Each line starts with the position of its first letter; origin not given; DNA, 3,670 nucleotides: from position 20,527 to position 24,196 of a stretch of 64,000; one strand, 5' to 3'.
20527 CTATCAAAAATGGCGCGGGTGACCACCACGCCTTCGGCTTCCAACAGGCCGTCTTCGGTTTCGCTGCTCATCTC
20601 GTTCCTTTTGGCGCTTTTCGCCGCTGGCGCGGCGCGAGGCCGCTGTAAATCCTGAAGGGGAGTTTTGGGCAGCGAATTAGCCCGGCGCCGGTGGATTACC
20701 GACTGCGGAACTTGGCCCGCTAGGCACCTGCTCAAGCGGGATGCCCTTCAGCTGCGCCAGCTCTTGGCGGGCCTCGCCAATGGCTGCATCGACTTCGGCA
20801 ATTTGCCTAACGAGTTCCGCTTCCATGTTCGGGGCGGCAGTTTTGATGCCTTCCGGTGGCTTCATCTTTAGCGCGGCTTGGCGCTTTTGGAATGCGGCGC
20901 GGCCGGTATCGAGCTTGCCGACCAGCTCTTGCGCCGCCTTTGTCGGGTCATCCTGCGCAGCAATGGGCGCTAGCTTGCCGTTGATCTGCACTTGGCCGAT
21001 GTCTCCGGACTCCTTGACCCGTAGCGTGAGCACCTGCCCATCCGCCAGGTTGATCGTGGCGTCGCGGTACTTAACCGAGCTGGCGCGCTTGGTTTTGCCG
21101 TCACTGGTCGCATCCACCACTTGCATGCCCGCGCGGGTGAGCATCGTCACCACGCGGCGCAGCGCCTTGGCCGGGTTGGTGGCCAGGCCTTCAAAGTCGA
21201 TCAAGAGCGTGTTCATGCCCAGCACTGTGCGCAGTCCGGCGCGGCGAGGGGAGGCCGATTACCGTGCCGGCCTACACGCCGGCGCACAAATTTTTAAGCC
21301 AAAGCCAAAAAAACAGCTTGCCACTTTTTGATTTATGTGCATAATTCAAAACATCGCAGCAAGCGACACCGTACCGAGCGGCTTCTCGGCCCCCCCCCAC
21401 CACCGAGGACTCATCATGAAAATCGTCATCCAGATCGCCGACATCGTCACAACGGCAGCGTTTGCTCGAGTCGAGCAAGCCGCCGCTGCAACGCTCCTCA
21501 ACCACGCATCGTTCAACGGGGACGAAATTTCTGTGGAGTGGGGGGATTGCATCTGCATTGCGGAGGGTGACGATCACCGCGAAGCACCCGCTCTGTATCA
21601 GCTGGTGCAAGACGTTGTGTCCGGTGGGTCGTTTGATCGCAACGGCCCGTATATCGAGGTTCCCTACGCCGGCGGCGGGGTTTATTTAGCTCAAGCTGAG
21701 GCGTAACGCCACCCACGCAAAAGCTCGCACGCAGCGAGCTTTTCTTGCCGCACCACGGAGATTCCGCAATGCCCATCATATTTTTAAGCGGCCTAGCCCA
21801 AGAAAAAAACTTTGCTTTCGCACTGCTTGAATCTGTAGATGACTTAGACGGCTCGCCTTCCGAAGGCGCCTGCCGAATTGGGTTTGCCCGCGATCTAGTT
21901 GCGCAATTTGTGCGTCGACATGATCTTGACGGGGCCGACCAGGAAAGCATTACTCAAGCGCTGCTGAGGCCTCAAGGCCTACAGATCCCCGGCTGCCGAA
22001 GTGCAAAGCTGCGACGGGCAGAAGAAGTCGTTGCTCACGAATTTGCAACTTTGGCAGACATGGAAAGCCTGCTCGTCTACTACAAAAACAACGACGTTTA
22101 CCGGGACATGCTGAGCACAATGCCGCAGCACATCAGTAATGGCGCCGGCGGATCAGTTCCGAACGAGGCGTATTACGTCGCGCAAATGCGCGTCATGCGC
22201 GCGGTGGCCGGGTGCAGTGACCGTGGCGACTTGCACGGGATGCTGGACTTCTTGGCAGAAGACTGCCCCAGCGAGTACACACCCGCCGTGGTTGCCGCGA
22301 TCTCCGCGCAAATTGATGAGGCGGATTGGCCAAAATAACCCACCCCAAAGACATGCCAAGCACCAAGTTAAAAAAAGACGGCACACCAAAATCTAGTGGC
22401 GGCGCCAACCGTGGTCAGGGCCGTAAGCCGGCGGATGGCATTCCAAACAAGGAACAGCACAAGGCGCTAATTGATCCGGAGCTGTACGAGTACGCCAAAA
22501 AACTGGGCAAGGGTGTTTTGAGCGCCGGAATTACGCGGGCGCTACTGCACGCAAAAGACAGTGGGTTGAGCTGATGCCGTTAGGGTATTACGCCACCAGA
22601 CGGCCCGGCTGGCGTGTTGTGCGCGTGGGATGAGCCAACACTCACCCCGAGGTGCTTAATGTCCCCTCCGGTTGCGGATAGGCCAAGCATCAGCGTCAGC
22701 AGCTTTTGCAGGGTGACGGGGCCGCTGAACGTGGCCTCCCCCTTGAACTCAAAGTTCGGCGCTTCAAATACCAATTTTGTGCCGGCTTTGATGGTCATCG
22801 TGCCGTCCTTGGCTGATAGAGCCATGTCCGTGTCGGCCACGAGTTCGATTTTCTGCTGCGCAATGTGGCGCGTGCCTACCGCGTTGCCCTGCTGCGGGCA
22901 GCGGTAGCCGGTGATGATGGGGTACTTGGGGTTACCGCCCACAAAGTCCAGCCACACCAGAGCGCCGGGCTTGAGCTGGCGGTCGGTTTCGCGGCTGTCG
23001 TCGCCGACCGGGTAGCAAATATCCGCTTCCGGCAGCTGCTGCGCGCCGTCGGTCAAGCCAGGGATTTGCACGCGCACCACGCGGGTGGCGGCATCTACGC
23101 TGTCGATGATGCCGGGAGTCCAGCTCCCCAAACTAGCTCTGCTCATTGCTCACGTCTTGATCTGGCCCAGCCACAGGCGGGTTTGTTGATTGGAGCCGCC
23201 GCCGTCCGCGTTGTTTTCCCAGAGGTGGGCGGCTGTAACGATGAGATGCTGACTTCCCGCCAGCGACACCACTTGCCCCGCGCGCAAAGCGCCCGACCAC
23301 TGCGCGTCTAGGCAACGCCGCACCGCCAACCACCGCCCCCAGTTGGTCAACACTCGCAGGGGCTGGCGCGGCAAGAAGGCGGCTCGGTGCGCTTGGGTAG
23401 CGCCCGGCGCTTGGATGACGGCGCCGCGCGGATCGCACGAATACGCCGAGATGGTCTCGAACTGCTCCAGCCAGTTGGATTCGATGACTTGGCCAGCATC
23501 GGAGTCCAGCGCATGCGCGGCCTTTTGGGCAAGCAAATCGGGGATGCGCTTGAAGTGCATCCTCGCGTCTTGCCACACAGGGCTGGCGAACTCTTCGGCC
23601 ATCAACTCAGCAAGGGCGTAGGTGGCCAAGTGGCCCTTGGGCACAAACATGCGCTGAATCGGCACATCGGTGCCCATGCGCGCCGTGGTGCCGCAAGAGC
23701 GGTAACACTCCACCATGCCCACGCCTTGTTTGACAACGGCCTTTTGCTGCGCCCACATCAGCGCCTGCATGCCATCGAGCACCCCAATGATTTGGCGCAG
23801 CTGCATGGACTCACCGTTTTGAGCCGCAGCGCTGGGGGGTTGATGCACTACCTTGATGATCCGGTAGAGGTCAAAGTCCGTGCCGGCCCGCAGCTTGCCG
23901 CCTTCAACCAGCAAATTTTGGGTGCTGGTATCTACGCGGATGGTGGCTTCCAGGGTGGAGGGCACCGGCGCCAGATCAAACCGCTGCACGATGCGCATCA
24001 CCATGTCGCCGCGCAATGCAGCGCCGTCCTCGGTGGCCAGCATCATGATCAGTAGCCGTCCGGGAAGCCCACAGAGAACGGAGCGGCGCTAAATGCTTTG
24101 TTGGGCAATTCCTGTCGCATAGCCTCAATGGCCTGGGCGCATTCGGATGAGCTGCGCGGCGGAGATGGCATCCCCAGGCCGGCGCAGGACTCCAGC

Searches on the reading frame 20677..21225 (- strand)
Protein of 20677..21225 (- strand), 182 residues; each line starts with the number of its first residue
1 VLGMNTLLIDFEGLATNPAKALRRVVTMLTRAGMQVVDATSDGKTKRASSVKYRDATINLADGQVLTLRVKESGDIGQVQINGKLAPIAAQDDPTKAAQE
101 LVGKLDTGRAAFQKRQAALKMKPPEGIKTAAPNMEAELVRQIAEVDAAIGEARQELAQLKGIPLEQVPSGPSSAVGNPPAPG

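Call 29: search_protein_families(library=pfam, proteins=[window:20677-21225:-], max_evalue=0.01)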
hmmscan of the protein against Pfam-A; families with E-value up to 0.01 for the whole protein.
window:20677-21225:- (182 aa): 1 family
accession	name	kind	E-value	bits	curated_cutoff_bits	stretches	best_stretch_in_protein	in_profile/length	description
PF18788.6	DarA_N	-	1.7e-11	44.4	27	1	10-106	2-119/122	Defence against restriction A N-terminal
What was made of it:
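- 20677..21225 (-): Hdf-like protein (182 aa, DarA_N domain), just upstream of the major capsid gene. PF18788 E 1.7e-11 (call 29).
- On P1-type Dar system: ORF 20677..21225(-): PF18788 E 1.7e-11 (call 29).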

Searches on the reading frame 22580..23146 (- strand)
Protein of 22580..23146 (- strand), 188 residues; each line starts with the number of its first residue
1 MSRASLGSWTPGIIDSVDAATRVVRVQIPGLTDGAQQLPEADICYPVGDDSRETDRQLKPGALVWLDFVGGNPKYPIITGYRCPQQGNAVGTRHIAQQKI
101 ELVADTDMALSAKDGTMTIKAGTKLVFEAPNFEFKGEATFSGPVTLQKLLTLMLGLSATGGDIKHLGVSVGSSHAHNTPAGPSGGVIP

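Call 51: search_protein_families(library=phrogs, proteins=[window:22580-23146:-], max_evalue=0.0001)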
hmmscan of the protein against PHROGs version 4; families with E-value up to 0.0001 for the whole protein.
window:22580-23146:- (188 aa): 2 families
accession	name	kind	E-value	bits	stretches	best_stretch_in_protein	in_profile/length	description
phrog_11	-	tail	2.2e-06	25.9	1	7-149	18-149/1960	baseplate spike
phrog_5911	-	tail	3e-05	21.6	1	41-146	19-121/3089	tail protein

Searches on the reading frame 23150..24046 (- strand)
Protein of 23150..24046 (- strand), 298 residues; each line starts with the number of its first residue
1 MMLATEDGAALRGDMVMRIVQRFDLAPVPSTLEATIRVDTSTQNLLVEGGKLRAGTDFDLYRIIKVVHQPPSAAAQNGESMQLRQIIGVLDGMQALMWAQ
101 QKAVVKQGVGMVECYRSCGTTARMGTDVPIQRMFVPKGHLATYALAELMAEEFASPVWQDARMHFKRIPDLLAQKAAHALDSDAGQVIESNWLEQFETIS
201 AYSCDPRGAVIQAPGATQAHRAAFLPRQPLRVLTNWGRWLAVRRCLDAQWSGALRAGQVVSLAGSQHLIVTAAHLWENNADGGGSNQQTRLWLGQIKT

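Call 51: search_protein_families(library=phrogs, proteins=[window:23150-24046:-], max_evalue=0.0001)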
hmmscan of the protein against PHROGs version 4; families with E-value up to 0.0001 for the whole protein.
window:23150-24046:- (298 aa): 1 family
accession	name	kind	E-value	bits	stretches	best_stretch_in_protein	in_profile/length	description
phrog_1390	-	tail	4.7e-19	69.8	1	20-296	34-326/328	tail protein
